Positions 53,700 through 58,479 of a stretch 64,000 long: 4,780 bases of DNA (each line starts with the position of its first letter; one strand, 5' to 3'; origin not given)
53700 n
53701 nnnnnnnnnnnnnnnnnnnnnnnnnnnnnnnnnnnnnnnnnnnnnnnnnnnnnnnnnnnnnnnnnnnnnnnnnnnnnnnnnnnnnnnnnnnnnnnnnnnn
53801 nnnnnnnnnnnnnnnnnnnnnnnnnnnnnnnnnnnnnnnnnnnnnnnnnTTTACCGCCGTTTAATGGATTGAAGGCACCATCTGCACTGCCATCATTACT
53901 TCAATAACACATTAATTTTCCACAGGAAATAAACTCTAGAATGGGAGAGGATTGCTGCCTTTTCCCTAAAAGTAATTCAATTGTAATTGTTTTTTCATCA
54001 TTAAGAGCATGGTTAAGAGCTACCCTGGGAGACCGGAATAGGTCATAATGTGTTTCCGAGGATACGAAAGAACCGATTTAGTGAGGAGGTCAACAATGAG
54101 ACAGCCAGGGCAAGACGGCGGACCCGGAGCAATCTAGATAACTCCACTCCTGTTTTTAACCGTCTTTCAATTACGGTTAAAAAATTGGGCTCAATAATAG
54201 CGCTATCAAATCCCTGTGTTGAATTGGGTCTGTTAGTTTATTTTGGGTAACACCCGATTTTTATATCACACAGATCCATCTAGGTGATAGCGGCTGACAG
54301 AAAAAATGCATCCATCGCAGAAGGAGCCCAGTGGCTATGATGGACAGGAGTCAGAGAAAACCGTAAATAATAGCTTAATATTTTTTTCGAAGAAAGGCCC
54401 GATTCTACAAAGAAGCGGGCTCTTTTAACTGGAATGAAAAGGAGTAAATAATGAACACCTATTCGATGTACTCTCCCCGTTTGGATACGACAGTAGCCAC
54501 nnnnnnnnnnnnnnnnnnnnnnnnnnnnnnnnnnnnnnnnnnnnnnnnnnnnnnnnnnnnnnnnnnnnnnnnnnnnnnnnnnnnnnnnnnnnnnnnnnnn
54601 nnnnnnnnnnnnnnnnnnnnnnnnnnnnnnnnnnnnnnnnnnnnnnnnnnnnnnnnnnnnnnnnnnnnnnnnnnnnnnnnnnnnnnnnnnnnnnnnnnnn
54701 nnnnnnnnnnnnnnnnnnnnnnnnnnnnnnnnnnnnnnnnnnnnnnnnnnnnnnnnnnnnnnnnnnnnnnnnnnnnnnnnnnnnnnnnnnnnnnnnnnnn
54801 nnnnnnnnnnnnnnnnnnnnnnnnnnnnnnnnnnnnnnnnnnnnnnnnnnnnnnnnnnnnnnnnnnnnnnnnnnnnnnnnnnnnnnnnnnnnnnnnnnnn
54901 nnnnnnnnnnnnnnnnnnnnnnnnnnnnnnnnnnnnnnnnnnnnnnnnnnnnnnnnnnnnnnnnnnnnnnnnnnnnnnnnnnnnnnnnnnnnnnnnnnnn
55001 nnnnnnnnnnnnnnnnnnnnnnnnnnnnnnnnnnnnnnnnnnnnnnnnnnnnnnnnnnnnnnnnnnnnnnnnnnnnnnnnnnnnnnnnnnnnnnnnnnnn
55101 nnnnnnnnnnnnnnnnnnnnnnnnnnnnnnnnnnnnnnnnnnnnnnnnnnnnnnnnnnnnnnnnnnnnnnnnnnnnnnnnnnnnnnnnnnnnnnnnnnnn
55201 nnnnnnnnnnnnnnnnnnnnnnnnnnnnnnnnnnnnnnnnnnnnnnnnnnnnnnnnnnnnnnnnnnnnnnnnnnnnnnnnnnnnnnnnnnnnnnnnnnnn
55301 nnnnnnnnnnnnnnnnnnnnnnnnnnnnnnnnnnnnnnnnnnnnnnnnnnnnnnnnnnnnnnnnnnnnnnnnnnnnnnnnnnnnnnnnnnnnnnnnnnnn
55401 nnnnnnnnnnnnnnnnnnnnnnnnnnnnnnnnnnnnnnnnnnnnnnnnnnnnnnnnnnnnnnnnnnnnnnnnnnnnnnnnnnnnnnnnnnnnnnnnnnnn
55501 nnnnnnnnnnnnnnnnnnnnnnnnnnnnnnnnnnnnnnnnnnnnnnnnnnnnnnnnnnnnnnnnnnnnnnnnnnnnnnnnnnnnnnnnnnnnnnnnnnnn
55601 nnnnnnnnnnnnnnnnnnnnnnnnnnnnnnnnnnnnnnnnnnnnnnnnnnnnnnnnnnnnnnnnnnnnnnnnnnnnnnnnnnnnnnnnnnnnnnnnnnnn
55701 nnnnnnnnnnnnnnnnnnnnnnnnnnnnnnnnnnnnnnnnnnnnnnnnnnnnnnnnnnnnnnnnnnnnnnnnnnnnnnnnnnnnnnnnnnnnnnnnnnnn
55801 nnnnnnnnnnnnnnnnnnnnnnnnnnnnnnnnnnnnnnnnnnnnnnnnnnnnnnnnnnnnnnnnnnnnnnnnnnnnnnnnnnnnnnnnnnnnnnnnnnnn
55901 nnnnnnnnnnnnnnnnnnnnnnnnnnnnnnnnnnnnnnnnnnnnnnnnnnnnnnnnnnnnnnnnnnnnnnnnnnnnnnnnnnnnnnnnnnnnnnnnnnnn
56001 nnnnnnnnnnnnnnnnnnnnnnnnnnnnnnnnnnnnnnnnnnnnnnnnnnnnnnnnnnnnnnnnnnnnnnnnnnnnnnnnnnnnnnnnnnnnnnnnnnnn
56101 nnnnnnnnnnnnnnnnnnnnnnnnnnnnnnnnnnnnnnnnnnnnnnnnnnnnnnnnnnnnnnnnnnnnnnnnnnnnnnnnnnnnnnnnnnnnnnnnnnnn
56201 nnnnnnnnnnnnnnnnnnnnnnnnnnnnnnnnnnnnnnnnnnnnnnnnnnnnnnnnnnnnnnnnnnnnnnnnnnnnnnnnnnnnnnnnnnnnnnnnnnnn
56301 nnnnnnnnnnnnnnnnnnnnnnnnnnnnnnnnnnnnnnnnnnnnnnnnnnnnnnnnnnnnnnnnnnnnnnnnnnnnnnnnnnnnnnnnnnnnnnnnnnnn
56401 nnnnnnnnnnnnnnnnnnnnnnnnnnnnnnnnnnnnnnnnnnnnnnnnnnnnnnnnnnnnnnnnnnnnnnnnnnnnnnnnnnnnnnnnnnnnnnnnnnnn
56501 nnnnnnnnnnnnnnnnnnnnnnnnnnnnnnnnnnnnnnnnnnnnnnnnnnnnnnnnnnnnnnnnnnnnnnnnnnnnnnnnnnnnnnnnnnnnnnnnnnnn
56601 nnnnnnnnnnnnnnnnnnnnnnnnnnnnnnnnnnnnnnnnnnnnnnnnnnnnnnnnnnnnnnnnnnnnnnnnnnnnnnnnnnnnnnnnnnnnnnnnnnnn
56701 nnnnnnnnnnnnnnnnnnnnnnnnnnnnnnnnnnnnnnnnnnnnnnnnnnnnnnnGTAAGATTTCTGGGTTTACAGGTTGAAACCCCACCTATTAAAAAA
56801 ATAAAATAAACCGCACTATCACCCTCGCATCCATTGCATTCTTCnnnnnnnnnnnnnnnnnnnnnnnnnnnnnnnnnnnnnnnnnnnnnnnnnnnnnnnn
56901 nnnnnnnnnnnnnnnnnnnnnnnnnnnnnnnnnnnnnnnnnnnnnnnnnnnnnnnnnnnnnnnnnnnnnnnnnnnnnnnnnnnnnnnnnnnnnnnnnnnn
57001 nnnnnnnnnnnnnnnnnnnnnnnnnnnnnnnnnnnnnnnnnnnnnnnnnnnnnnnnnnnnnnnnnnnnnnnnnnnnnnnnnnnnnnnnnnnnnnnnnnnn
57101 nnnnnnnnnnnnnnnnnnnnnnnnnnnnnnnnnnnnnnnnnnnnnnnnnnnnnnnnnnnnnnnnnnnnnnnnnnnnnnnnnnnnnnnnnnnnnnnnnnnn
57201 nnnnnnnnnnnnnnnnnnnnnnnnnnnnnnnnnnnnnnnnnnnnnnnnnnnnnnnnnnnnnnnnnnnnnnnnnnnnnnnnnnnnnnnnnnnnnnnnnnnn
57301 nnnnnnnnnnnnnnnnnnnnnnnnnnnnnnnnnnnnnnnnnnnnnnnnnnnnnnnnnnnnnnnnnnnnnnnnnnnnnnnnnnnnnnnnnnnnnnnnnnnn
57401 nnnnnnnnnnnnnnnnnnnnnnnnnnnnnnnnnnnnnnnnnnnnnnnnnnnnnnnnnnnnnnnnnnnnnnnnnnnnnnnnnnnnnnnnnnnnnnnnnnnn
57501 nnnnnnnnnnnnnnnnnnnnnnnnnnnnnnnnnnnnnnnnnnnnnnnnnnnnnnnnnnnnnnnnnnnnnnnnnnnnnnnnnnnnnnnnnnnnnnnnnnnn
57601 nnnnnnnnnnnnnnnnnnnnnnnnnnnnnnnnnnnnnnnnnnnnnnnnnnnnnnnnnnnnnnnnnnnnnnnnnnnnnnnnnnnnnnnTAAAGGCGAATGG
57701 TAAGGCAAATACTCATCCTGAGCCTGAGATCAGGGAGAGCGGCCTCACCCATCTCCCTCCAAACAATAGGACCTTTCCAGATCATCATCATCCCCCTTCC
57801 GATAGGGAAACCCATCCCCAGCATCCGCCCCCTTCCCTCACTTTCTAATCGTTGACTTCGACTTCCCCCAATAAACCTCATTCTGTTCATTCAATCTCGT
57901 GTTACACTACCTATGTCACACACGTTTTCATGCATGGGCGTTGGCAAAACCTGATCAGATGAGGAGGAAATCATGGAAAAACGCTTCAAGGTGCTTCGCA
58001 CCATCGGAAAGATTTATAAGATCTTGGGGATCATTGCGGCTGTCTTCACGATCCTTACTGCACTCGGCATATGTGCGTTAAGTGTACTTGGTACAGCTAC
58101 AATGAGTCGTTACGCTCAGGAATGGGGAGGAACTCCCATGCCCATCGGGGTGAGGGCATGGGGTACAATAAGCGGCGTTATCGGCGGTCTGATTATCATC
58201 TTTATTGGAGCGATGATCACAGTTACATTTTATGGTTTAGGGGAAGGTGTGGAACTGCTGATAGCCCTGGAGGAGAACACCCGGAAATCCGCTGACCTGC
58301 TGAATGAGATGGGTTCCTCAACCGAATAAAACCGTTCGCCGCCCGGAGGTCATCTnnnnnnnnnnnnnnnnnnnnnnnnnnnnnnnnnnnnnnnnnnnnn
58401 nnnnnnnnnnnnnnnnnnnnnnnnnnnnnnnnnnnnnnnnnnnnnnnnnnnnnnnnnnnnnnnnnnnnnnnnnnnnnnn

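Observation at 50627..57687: Candidate peptide-responsive module: STAND-TPR-BTAD activator, micropeptide, NHLP-like protein, two HD-GYP enzymes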

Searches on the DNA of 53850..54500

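Call 28: search_rna_families(source=window, start=53850, end=54500, threshold=evalue, max_evalue=1)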
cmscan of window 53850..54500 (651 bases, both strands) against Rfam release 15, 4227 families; matches with E-value up to 1: 4.
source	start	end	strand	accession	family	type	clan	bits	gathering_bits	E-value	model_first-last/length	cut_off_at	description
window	54391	54478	-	RF02877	NmsRb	Gene; sRNA;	-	25.3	52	0.1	1-91/91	no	Neisseria metabolic switch regulator b (RcoF1/NgncR163)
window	53960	54032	-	RF01279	snoR53Y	Gene; snRNA; snoRNA; CD-box;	CL00080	22.6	43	0.14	1-76/76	no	Small nucleolar RNA snoR53Y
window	54389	54486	-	RF00021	Spot_42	Gene; sRNA;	-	19.3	80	0.37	1-115/115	no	Spot 42 RNA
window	53850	53935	-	RF02988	GEBRO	Gene; sRNA;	-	12.7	284.7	0.34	1-89/350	3'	GEBRO RNA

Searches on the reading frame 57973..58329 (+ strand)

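Call 4: search_protein_families(library=pfam, proteins=[window:57973-58329:+], max_evalue=0.01)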
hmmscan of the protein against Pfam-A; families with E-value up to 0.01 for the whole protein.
window:57973-58329:+ (118 aa): 1 family
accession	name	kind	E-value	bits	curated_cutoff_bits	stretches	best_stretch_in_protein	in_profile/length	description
PF20077.4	CcmD_alt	-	0.0012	19.3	23.5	0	40-82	6-48/61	CcmD family protein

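Call 5: search_protein_families(library=ncbifam, proteins=[window:57973-58329:+], max_evalue=0.1)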
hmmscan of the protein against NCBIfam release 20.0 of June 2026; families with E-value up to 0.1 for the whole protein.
window:57973-58329:+ (118 aa): 1 family
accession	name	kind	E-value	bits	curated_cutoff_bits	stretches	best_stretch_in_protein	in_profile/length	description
NF052650.1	YknW_fam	equivalog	0.0039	16.7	110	1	4-86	27-107/213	YknW family membrane protein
